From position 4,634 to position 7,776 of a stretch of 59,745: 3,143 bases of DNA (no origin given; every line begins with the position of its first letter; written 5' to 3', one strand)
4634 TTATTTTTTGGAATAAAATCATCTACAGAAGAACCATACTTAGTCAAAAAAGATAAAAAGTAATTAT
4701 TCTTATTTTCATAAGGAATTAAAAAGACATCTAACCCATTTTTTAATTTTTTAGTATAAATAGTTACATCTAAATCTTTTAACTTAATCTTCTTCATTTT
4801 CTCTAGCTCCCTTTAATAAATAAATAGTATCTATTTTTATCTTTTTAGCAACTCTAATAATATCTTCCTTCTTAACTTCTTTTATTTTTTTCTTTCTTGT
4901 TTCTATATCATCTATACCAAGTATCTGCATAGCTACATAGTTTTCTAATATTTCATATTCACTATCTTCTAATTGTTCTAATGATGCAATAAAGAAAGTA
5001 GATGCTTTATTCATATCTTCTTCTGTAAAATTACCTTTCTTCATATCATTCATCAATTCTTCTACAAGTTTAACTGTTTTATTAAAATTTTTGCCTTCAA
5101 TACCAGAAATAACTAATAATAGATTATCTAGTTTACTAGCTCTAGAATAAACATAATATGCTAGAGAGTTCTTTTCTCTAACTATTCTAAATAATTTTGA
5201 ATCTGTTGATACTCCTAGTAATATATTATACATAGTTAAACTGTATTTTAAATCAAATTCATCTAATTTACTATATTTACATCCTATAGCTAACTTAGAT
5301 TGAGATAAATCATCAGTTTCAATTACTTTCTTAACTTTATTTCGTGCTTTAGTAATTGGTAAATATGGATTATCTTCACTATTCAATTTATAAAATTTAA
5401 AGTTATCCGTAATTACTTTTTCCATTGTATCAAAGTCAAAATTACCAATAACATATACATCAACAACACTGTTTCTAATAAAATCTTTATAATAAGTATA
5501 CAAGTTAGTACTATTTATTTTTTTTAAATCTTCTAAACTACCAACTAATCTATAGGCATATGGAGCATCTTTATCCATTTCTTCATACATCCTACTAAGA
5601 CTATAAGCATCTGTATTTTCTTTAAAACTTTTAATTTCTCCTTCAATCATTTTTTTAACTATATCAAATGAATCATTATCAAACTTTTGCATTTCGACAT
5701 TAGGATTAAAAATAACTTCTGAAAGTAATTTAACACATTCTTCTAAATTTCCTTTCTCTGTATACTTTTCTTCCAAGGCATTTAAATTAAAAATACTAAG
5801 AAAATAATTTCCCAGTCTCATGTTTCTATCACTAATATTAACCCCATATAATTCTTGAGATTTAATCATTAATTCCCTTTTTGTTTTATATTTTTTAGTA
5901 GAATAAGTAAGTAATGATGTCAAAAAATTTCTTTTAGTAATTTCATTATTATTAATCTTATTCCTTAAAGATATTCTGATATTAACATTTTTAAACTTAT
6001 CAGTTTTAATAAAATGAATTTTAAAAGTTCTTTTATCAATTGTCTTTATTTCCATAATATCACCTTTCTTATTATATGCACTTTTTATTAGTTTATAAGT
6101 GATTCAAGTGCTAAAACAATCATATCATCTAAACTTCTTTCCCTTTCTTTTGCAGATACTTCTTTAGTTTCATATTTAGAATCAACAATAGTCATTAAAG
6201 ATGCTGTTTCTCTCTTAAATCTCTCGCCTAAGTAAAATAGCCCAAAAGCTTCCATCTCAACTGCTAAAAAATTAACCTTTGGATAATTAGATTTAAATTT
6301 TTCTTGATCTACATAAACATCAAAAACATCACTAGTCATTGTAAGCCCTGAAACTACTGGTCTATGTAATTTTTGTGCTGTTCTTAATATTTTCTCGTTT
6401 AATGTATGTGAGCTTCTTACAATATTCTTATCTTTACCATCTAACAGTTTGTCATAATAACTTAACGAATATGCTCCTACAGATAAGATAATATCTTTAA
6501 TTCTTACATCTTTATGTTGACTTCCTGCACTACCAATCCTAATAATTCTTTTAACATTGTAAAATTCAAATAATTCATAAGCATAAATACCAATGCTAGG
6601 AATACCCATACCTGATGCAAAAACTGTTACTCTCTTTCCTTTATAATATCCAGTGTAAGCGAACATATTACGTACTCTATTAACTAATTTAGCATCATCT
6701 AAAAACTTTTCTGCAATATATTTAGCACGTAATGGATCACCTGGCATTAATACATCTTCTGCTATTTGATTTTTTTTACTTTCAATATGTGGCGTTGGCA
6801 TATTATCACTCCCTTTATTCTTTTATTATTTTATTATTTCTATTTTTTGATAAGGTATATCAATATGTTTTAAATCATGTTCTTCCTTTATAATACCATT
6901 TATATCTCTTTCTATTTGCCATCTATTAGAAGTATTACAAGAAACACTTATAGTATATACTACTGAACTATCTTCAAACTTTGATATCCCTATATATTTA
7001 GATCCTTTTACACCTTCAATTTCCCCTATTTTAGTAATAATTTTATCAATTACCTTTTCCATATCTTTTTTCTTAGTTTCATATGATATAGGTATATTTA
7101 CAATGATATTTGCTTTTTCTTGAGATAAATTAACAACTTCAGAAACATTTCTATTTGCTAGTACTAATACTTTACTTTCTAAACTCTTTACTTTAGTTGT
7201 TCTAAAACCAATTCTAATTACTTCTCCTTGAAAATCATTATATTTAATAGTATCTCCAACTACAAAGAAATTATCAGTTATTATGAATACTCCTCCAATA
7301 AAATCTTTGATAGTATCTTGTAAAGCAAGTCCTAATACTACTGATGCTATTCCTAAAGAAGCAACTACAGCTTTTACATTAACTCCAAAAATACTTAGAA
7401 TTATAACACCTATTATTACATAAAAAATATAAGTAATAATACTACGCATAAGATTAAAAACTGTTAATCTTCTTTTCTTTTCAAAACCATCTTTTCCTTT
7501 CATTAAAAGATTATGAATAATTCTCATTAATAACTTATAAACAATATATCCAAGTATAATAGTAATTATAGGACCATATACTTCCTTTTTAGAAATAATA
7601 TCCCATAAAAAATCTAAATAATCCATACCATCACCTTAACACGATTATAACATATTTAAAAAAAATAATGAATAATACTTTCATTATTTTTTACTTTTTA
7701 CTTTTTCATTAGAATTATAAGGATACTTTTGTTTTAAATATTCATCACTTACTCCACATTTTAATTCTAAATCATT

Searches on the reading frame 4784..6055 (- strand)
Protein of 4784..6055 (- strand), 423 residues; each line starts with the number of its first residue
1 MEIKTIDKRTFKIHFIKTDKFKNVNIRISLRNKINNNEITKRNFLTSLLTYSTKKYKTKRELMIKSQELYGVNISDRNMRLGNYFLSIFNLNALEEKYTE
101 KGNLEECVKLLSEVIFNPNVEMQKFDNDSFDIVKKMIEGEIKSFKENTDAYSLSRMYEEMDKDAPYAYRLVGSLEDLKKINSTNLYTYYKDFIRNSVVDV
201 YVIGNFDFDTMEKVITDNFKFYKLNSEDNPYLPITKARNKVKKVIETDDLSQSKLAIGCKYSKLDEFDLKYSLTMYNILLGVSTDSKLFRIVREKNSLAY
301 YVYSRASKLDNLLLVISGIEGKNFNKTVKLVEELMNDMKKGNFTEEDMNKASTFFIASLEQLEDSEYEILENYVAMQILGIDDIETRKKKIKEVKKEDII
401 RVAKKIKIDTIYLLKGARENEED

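Call 41: search_protein_families(library=pfam, proteins=[window:4784-6055:-], max_evalue=0.0001)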
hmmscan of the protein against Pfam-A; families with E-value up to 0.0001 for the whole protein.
window:4784-6055:- (423 aa): 1 family
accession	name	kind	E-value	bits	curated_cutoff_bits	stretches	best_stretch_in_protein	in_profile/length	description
PF05193.26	Peptidase_M16_C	-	5.3e-21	75.7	23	1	179-351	1-177/181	Peptidase M16 inactive domain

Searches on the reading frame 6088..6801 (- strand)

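Call 41: search_protein_families(library=pfam, proteins=[window:6088-6801:-], max_evalue=0.0001)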
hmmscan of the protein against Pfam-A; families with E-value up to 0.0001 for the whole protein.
window:6088-6801:- (237 aa): 1 family
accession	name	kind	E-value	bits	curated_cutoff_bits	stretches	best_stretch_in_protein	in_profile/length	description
PF01048.26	PNP_UDP_1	-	2.6e-29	102.7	25.1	1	17-213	3-206/233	Phosphorylase superfamily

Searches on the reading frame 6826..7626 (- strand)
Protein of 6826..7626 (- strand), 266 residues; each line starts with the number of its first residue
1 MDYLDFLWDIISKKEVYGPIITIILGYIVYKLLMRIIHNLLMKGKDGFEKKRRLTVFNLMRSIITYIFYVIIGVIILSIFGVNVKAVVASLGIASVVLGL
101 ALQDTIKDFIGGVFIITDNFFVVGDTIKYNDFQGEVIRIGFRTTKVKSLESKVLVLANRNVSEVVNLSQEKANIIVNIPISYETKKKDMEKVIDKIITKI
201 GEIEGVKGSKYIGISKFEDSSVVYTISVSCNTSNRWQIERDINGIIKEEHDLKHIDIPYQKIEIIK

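Call 41: search_protein_families(library=pfam, proteins=[window:6826-7626:-], max_evalue=0.0001)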
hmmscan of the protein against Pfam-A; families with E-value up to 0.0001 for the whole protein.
window:6826-7626:- (266 aa): 3 families
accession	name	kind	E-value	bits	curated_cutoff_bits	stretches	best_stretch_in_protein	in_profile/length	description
PF00924.24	MS_channel_2nd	-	3.5e-15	56.3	20.2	1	104-168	1-67/68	Mechanosensitive ion channel, beta-domain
PF21088.3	MS_channel_1st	-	1.2e-09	38.4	23.1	1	63-103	2-42/42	Mechanosensitive ion channel, transmembrane helices 2/3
PF21082.3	MS_channel_3rd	-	5.9e-06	27.1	21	1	175-257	2-88/88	Mechanosensitive ion channel MscS, C-terminal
